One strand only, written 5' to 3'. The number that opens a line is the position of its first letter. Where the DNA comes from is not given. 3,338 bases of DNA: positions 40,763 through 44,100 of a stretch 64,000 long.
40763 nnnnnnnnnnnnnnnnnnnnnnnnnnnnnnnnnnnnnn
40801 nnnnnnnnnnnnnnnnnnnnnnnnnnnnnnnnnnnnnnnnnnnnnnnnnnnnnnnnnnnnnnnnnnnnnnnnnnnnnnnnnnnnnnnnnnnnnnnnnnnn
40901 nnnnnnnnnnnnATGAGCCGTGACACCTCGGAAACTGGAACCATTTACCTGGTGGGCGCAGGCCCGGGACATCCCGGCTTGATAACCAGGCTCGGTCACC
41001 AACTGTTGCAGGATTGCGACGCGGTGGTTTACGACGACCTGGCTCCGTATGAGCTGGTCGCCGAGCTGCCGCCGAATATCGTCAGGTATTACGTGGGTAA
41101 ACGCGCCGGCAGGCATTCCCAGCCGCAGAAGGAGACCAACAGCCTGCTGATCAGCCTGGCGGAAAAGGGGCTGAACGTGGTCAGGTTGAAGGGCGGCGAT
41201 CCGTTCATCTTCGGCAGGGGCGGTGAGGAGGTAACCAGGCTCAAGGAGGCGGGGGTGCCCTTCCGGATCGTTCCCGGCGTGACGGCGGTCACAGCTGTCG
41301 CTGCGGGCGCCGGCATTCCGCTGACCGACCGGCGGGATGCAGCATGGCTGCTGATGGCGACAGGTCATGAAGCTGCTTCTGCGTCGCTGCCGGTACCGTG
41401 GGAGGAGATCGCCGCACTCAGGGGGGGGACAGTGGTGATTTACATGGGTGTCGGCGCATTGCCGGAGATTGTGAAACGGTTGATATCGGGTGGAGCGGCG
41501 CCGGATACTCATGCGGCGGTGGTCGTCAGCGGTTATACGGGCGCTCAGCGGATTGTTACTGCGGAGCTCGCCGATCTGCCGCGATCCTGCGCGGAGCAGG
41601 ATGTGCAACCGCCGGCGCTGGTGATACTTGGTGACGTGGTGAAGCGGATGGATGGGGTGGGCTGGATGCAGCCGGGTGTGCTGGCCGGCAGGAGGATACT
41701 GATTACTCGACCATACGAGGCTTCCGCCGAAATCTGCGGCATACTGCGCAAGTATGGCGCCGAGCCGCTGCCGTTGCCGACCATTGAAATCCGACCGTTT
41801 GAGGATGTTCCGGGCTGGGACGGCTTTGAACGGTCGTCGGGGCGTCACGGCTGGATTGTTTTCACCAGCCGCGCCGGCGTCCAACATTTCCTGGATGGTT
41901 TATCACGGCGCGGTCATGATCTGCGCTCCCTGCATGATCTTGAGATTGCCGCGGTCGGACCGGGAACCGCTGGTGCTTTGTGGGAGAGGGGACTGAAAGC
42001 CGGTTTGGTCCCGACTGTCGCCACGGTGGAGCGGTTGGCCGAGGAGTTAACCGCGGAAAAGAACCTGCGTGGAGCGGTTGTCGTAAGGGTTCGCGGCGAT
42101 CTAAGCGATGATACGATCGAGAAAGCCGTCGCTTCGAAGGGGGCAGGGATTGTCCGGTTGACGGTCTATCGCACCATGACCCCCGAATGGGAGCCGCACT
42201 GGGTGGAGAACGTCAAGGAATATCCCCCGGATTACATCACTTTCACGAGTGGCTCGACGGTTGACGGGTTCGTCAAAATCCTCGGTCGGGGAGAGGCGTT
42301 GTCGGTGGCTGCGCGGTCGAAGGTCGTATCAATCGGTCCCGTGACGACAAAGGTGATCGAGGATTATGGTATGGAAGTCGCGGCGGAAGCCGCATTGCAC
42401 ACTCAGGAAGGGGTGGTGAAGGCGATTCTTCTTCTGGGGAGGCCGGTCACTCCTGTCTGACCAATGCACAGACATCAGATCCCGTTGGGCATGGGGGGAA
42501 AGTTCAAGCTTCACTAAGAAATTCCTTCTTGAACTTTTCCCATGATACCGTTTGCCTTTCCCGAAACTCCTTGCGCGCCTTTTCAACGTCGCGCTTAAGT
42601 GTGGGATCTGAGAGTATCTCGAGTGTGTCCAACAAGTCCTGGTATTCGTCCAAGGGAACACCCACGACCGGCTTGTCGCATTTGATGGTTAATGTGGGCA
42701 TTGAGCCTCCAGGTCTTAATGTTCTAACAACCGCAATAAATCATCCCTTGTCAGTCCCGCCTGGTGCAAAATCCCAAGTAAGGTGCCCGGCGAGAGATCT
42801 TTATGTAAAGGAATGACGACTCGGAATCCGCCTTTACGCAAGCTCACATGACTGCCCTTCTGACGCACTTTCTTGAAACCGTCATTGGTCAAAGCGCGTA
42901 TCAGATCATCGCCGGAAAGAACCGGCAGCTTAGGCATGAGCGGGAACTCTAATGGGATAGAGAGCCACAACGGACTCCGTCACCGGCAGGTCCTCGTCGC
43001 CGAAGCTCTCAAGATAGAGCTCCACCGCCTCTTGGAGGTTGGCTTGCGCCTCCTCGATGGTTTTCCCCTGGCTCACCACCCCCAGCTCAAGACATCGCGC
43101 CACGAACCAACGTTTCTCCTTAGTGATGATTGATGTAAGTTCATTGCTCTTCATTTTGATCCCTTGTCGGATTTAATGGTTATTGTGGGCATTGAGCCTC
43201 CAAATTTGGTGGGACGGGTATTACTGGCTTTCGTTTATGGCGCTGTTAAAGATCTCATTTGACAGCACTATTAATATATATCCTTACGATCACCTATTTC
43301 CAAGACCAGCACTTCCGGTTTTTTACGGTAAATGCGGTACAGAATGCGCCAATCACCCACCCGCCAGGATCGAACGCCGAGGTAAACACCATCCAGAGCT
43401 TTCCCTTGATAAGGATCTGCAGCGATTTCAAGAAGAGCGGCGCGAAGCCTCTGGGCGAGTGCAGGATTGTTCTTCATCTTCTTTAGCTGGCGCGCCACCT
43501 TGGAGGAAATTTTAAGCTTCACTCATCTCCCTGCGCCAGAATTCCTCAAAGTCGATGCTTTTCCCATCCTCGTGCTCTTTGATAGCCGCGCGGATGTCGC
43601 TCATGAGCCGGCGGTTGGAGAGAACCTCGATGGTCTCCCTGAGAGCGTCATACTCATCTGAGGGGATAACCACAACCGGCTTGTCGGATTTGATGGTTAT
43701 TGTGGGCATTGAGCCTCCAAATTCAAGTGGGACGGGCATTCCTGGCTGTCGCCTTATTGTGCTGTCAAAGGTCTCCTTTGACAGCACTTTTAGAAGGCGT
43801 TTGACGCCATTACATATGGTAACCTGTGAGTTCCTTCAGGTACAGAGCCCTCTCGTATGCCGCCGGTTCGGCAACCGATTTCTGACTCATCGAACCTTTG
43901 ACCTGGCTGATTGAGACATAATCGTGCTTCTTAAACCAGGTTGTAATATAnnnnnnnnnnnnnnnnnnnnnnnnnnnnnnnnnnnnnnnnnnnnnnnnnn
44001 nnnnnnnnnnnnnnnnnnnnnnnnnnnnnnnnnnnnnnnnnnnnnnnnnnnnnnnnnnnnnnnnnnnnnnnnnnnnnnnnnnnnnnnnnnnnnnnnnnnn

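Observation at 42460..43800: Toxin-antitoxin islet: hicBA cassette inserted after codon 10 of a phd-like antitoxin, leaving a leader peptide, an orphan antitoxin and a toxin remnant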

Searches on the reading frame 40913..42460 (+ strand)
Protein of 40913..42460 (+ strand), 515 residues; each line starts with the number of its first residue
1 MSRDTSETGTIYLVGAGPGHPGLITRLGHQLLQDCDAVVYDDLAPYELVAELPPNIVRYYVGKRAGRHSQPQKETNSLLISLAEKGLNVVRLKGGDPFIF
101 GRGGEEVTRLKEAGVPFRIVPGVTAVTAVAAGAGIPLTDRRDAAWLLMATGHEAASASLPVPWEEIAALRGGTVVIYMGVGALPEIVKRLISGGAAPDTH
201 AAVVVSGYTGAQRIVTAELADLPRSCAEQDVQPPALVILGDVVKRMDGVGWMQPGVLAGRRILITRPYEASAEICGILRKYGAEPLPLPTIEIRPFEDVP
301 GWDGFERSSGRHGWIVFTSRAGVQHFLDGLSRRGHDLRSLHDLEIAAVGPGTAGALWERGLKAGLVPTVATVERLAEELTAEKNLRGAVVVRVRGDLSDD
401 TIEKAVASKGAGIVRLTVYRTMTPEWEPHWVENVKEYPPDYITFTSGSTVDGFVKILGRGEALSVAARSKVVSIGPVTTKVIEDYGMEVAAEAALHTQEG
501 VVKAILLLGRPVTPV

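Call 15: search_protein_families(library=ncbifam, proteins=[window:40913-42460:+], max_evalue=0.1)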
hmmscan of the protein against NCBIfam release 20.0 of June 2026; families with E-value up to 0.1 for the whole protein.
window:40913-42460:+ (515 aa): 41 families (the best 25 are shown)
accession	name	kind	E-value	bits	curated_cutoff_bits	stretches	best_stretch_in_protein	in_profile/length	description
NF007922.1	PRK10637.1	equivalog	5.7e-80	269.5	400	1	5-244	213-450/450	siroheme synthase CysG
TIGR01469.1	cobA_cysG_Cterm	equivalog_domain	1.6e-77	260.5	185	1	9-244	1-235/238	uroporphyrinogen-III C-methyltransferase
NF004790.0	PRK06136.1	subfamily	7.3e-75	251.8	198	1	8-247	3-241/250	uroporphyrinogen-III C-methyltransferase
NF005524.0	PRK07168.1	equivalog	6.6e-54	183.2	603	1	9-341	3-330/474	uroporphyrin-III C-methyltransferase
TIGR01465.1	cobM_cbiF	equivalog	1.3e-34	119.6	259.65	1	11-245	1-229/247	precorrin-4 C(11)-methyltransferase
NF004593.0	PRK05928.4-2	equivalog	1.6e-27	96.5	275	1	259-506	2-240/247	uroporphyrinogen-III synthase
NF004587.0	PRK05928.2-5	equivalog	6.1e-24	84.9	246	1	261-505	7-237/245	uroporphyrinogen-III synthase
NF012017.0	PRK15473.1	equivalog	1.9e-23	83.1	408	1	6-242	5-235/257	cobalt-precorrin-4 methyltransferase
NF004583.0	PRK05928.1-5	equivalog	1.1e-21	77.4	432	1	257-490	4-231/250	uroporphyrinogen-III synthase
NF004592.0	PRK05928.4-1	equivalog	1.3e-17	64.2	332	1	261-505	3-232/237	uroporphyrinogen-III synthase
TIGR01467.1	cobI_cbiL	equivalog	8.1e-14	51.6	163.25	1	9-153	1-157/230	precorrin-2 C(20)-methyltransferase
NF005568.0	PRK07239.1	equivalog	1.4e-13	50.6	273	1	257-490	10-257/381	uroporphyrinogen-III synthase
NF005411.0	PRK06975.1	equivalog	1.5e-13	50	414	1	261-436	8-191/660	fused uroporphyrinogen-III synthase HemD/membrane protein HemX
NF006621.0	PRK09189.1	equivalog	1.3e-12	47.8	223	1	260-477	1-209/240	uroporphyrinogen-III synthase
NF004585.0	PRK05928.2-2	equivalog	1.5e-12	47.5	241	1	261-461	4-199/255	uroporphyrinogen-III synthase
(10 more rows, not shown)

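Call 17: find_related_loci(query=window:40913-42460:+, collection=genome_contigs, flank=6000)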
Query window:40913-42460:+ (515 aa) in genome_contigs; peptide patterns used: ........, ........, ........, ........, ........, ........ (x = any residue, [..] = any of these).
600 stretches matched a pattern (row limit reached: there are more); 598 encode a relative of the query (tblastn E <= 1e-3); the best 80 are kept; 80 distinct loci.
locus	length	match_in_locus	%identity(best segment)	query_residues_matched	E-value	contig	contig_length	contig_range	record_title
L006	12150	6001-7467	40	1-489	6e-107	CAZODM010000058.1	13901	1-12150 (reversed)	MAG TPA_asm: uncultured Desulfobacterales bacterium isolate SRP128015_co1_242 genome assembly, contig: NODE_6639_length_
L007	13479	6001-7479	36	9-502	9e-98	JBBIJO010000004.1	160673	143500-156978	MAG: Ignavibacteria bacterium isolate RSF170216_bin_164 NODE_100_length_160673_cov_19.877884, whole genome shotgun seque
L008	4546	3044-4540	38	9-505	1e-97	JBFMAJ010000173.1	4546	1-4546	MAG: Nitrospirota bacterium isolate MAG135 MAG135_173, whole genome shotgun sequence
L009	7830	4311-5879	38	9-515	8e-97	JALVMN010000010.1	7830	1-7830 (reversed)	MAG: Desulfobacterales bacterium isolate A3_maxbin2_scaf2bin.080 A3_NODE_10448_length_7830_cov_3.434376, whole genome sh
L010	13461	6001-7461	39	10-506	3e-96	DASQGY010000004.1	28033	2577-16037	MAG TPA_asm: Bryobacteraceae bacterium isolate SMAG_U11819 k141_104410, whole genome shotgun sequence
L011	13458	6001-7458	39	8-505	3e-96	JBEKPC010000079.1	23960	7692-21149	MAG: Bryobacteraceae bacterium isolate SPRUCE 455 SPRUCE_455_79, whole genome shotgun sequence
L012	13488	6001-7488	39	11-506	9e-96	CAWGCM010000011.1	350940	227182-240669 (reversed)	MAG: uncultured delta proteobacterium isolate MFD03804.bin.2.142 genome assembly, contig: contig_24523, whole genome sho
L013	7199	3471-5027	39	1-507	7e-96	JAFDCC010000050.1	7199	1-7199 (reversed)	MAG: Deltaproteobacteria bacterium isolate MB2D_Bin_13 MB2D_Bin_13_MB2D_0306_000000370812, whole genome shotgun sequence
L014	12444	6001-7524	39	3-506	7e-96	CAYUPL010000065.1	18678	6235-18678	MAG TPA_asm: uncultured Desulfopila sp. isolate SRP141376_co3_410 genome assembly, contig: NODE_8013_length_18678_cov_12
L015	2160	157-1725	37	8-513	2e-100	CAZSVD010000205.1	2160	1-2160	MAG TPA_asm: uncultured bacterium isolate SRP135725_co2_92 genome assembly, contig: k141_3679140, whole genome shotgun s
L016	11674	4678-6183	39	9-506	2e-95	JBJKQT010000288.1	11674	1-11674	MAG: Desulfocapsaceae bacterium isolate Bin_41 S1Ck127_1824016_flag_0_multi_18.6460_len_11674, whole genome shotgun sequ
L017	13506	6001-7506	37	1-514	2e-95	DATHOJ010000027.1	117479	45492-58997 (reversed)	MAG TPA_asm: Bryobacteraceae bacterium isolate SMAG_U12681 k141_53548, whole genome shotgun sequence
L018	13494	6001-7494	39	8-505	4e-95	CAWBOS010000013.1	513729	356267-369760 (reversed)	MAG: uncultured delta proteobacterium isolate MFD01299.bin.3.111 genome assembly, contig: contig_6400, whole genome shot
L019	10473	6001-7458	39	2-506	3e-94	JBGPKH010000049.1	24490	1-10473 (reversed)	MAG: Bryobacteraceae bacterium isolate OBJ_0618_7090110_290 k141_11587292_length_24490_cov_16.2095, whole genome shotgun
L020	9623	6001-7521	37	2-511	2e-94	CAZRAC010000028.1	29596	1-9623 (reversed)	MAG TPA_asm: uncultured Syntrophaceae bacterium isolate binchicken_co265_60 genome assembly, contig: NODE_2593_length_29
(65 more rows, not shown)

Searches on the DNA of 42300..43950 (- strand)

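Call 44: search_rna_families(source=window, start=42300, end=43950, threshold=evalue, max_evalue=1)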
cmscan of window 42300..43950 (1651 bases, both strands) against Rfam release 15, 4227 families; matches with E-value up to 1: 0.
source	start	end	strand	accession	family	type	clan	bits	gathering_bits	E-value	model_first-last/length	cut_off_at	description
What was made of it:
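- On Leader-peptide attenuator: No Rfam match (call 44).
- Tried and rejected: No Rfam family matched 42300–43950 (call 44).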

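Call 70: search_dna_similar(query=window:42460-43300:-, collection=plasmids, mode=distant, max_rows=8)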
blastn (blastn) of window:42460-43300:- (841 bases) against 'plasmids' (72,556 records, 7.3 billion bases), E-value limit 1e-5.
No match.
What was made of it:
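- Tried and rejected: The islet DNA had no match in plasmids (call 70).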

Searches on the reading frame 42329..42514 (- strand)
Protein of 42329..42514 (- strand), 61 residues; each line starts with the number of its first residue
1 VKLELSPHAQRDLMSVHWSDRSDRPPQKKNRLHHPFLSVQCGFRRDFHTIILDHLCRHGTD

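Call 5: search_protein_families(library=pfam, proteins=[window:42329-42514:-], max_evalue=0.1)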
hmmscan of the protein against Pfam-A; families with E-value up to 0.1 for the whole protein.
window:42329-42514:- (61 aa): 0 families
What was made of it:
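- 42475..42514 (-): parE2 remnant: GTG plus about 13 codons (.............), then a deletion junction. No Pfam hit for the 61-aa run-on ORF (call 5).
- On ParE/RelE toxin superfamily: The 61-aa ORF starting at 42514 has no hit (call 5).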

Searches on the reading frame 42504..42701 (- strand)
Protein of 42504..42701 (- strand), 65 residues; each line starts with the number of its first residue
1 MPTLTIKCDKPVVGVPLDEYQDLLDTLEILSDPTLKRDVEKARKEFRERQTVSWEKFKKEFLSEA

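Call 5: search_protein_families(library=pfam, proteins=[window:42504-42701:-], max_evalue=0.1)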
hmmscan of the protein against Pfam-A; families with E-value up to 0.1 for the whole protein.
window:42504-42701:- (65 aa): 1 family
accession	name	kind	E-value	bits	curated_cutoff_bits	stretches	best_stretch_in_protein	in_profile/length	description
PF02604.26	PhdYeFM_antitox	-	0.041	14.1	29.8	1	12-47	37-72/74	Antitoxin Phd_YefM, type II toxin-antitoxin system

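Call 10: find_encoding_contigs(protein=window:42504-42701:-, flank=6000, max_places=8)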
Protein window:42504-42701:- (65 aa): no gene with exactly this product is on record in the collection.

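Call 15: search_protein_families(library=ncbifam, proteins=[window:42504-42701:-], max_evalue=0.1)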
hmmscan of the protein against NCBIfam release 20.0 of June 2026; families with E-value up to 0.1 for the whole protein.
window:42504-42701:- (65 aa): 0 families

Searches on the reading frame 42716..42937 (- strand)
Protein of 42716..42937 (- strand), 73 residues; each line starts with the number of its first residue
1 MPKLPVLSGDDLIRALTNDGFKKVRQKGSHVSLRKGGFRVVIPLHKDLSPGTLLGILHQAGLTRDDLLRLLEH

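Call 5: search_protein_families(library=pfam, proteins=[window:42716-42937:-], max_evalue=0.1)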
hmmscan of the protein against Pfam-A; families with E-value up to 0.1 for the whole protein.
window:42716-42937:- (73 aa): 1 family
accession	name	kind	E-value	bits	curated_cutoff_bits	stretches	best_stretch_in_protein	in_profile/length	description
PF07927.17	HicA_toxin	-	2.3e-18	66.5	27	1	9-62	1-58/58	HicA toxin of bacterial toxin-antitoxin,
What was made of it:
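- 42716..42937 (-): hicA toxin (73 aa), whose ATG overlaps the end of hicB by 8 nt; intact here. PF07927 at 66.5 bits (call 5).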

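Call 15: search_protein_families(library=ncbifam, proteins=[window:42716-42937:-], max_evalue=0.1)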
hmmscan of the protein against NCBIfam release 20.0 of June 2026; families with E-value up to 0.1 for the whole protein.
window:42716-42937:- (73 aa): 0 families
